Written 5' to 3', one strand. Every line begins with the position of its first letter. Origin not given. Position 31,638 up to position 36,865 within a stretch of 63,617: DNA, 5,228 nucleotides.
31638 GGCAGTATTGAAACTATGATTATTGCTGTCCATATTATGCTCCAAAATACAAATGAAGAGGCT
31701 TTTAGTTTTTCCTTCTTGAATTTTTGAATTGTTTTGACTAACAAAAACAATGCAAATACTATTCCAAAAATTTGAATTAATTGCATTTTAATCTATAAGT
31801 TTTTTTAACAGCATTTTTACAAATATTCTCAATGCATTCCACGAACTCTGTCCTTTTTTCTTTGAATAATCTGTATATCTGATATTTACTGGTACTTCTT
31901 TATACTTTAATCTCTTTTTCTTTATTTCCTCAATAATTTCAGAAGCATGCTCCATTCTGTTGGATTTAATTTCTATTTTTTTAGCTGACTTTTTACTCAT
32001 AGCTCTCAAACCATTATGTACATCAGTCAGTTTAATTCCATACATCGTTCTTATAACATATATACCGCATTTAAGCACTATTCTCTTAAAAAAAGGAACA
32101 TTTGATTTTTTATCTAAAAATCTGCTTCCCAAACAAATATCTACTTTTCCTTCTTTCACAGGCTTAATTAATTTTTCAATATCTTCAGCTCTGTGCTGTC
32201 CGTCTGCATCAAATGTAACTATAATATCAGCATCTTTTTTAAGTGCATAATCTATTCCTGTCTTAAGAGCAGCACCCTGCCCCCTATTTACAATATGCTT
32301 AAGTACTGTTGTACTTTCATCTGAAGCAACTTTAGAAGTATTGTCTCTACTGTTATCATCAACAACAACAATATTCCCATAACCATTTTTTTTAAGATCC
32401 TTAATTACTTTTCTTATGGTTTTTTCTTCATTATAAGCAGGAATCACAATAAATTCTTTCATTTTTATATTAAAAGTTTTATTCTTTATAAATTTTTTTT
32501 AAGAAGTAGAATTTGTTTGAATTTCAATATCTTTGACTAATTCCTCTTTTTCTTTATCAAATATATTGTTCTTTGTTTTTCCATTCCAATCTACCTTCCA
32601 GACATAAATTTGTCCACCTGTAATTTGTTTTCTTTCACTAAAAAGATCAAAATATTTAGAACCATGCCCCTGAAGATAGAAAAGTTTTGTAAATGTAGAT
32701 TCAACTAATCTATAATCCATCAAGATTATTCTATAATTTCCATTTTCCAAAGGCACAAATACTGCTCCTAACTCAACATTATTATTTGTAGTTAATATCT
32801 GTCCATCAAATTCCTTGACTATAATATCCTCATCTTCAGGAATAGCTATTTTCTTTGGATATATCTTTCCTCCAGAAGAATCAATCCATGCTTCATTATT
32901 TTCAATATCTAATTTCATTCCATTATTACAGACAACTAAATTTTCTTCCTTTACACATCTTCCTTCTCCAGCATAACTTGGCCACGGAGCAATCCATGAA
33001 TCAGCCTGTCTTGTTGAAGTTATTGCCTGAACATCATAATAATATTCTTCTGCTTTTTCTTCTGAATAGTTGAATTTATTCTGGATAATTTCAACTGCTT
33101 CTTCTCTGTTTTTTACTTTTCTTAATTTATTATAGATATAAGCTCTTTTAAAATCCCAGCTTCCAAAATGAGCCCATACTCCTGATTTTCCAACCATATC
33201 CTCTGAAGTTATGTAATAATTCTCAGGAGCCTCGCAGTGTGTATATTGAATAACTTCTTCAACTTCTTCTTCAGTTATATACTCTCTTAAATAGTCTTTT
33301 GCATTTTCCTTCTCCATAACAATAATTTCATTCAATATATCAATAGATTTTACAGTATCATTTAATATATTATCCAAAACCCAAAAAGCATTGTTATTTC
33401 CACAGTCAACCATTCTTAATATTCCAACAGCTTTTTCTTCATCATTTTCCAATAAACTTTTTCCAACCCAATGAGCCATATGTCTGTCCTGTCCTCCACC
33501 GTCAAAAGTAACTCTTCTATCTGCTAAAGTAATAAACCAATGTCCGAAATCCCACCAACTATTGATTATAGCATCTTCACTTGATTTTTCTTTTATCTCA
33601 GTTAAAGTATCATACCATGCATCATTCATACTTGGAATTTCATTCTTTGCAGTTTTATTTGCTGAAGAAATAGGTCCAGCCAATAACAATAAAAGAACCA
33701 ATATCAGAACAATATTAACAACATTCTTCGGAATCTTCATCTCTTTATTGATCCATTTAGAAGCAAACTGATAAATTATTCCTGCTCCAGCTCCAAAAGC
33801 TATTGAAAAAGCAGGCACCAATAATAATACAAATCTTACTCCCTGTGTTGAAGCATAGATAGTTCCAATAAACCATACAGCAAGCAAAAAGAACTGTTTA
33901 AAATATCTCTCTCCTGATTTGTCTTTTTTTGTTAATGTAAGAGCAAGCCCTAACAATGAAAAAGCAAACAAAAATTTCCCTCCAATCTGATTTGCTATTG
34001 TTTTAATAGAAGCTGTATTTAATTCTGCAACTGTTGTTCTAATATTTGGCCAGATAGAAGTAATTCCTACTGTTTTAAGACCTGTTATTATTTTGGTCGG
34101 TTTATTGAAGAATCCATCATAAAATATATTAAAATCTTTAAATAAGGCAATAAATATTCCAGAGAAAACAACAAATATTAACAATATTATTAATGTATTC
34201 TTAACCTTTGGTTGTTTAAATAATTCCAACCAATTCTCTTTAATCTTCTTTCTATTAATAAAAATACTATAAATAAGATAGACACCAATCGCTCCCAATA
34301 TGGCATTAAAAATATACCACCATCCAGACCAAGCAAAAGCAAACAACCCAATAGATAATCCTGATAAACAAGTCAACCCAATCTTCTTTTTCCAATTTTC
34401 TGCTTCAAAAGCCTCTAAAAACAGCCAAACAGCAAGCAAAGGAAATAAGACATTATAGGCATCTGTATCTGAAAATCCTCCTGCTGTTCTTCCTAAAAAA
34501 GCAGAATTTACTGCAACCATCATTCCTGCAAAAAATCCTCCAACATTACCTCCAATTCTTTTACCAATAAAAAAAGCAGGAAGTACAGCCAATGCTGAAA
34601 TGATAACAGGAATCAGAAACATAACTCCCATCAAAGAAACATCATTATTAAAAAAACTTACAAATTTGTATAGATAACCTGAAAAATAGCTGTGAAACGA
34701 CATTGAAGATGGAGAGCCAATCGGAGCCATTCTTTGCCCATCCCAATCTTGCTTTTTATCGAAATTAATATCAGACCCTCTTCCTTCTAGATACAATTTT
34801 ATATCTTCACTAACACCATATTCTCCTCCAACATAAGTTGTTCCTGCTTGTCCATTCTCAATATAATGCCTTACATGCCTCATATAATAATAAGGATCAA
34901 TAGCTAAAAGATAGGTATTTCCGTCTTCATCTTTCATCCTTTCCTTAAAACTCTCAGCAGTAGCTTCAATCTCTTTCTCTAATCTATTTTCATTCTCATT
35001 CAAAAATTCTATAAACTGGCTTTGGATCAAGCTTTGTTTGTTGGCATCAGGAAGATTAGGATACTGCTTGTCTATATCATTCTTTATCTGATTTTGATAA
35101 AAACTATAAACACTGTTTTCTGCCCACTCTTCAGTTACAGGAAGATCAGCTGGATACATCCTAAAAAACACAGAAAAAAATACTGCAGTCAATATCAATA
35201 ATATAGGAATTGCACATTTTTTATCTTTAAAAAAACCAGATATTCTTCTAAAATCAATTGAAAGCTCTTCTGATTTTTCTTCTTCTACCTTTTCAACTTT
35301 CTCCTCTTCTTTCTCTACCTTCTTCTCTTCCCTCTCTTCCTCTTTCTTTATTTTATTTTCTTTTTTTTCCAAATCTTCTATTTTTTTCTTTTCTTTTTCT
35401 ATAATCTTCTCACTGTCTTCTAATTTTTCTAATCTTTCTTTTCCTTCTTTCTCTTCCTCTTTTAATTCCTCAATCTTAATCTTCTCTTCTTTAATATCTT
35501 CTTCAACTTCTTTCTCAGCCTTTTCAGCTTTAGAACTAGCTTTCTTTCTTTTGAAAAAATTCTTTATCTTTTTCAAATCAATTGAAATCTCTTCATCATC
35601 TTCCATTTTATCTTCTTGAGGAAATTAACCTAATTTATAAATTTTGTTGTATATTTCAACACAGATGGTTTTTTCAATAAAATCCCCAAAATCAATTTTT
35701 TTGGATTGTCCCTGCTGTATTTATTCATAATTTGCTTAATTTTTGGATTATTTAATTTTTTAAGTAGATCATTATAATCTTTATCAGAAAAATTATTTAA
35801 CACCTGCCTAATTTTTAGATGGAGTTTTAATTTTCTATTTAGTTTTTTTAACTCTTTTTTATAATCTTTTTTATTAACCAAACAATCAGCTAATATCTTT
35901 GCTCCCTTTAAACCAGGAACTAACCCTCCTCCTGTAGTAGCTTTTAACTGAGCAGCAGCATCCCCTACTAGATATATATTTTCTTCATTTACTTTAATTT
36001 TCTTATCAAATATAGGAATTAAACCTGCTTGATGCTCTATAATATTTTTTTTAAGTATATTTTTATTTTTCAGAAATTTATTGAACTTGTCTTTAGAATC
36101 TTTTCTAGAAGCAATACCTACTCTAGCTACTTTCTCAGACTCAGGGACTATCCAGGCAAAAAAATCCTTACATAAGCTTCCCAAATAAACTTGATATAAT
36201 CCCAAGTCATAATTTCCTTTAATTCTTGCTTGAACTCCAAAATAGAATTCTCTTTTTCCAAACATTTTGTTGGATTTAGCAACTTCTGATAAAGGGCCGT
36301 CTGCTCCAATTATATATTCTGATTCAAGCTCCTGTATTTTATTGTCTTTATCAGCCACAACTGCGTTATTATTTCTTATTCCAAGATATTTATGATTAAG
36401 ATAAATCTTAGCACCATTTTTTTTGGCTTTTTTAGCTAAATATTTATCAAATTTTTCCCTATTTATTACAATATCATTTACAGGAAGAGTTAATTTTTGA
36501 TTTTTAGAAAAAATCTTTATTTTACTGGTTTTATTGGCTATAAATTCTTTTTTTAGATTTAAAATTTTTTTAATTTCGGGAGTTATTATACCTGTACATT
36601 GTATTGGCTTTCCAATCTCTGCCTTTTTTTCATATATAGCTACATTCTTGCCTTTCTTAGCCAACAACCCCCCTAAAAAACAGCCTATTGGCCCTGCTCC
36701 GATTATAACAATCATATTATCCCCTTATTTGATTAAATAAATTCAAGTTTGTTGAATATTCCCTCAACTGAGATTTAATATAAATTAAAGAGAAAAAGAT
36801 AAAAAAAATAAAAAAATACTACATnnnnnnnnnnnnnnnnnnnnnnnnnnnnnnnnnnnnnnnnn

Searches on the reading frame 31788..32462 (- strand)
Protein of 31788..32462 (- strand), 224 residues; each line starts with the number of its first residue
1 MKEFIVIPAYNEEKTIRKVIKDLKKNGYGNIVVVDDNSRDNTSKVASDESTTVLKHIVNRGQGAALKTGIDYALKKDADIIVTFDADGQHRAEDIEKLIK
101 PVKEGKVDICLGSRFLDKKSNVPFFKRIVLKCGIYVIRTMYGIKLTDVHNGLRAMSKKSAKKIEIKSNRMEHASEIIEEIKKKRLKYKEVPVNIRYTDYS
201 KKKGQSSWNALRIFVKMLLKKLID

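Call 22: search_protein_families(library=pfam, proteins=[window:31788-32462:-], max_evalue=0.0001)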
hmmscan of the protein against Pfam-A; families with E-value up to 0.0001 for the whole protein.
window:31788-32462:- (224 aa): 1 family
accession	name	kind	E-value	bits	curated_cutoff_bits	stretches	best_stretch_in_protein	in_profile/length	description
PF00535.33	Glycos_transf_2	-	3e-28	99.3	23.3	1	5-163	2-167/168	Glycosyl transferase family 2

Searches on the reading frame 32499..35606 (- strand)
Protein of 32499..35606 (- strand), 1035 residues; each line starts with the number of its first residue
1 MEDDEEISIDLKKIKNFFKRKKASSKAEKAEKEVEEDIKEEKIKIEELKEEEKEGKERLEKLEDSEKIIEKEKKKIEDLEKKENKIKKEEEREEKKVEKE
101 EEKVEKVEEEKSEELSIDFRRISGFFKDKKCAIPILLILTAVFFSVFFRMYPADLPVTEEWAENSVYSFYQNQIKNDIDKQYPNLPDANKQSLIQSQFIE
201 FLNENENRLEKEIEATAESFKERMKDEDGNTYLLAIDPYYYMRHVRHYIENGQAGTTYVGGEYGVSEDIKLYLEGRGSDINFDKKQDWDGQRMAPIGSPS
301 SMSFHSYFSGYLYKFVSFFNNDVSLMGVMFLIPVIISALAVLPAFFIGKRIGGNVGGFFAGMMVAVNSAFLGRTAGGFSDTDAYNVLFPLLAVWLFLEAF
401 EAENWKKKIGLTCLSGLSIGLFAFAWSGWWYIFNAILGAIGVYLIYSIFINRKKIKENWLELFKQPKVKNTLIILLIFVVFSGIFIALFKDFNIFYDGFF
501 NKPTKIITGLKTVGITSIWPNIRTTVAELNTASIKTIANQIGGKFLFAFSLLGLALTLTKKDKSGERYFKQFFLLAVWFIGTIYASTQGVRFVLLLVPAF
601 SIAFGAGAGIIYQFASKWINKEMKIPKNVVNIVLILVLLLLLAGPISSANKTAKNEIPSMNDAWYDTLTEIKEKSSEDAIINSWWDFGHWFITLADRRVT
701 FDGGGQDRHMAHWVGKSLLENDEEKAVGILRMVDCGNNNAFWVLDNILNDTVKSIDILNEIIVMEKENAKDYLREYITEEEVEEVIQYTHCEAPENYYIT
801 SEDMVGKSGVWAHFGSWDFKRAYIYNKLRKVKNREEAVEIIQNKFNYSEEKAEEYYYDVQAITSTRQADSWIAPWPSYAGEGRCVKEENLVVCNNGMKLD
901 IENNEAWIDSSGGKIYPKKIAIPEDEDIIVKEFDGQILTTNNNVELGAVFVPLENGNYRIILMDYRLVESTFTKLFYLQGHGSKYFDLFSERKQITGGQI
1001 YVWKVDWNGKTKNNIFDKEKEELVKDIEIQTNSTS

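Call 23: search_protein_families(library=pfam, proteins=[window:32499-35606:-], max_evalue=0.0001)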
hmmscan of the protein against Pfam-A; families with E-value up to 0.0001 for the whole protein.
window:32499-35606:- (1035 aa): 3 families
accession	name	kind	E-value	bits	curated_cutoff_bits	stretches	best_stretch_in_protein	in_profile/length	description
PF02516.20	STT3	-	9.5e-42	144.4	24.5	1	224-639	20-398/405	Oligosaccharyl transferase STT3, N-terminal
PF13231.12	PMT_2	-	2.6e-05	24.9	26.1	0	328-419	23-112/160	Dolichyl-phosphate-mannose-protein mannosyltransferase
PF21436.2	STT3-PglB_core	-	4.6e-05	24.4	23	1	681-820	5-130/131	STT3/PglB/AglB core domain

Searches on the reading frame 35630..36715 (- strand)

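Call 22: search_protein_families(library=pfam, proteins=[window:35630-36715:-], max_evalue=0.0001)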
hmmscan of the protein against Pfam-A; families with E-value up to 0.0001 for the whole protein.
window:35630-36715:- (361 aa): 8 families
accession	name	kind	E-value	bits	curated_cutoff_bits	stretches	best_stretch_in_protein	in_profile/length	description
PF01494.25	FAD_binding_3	-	9.2e-15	55.1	22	1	2-265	4-304/349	FAD binding domain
PF05834.18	Lycopene_cycl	-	1.5e-09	37.8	23.4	0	204-342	214-350/380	Lycopene cyclase protein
PF01266.30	DAO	-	2.8e-09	37.4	27.9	0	2-36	2-38/353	FAD dependent oxidoreductase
PF07992.20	Pyr_redox_2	-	1.8e-07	31.3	26.1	0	2-137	145-233/291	Pyridine nucleotide-disulphide oxidoreductase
PF00070.33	Pyr_redox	-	7.9e-07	30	22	0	2-35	2-35/82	Pyridine nucleotide-disulphide oxidoreductase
PF03486.20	HI0933_like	-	1.7e-06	28.1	50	0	2-43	3-44/244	HI0933-like protein Rossmann domain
PF13450.12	NAD_binding_8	-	6.1e-05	23.7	21.9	0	4-35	1-32/68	NAD(P)-binding Rossmann-like domain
PF13738.12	Pyr_redox_3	-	6.6e-05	22.7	30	0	3-141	1-134/305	Pyridine nucleotide-disulphide oxidoreductase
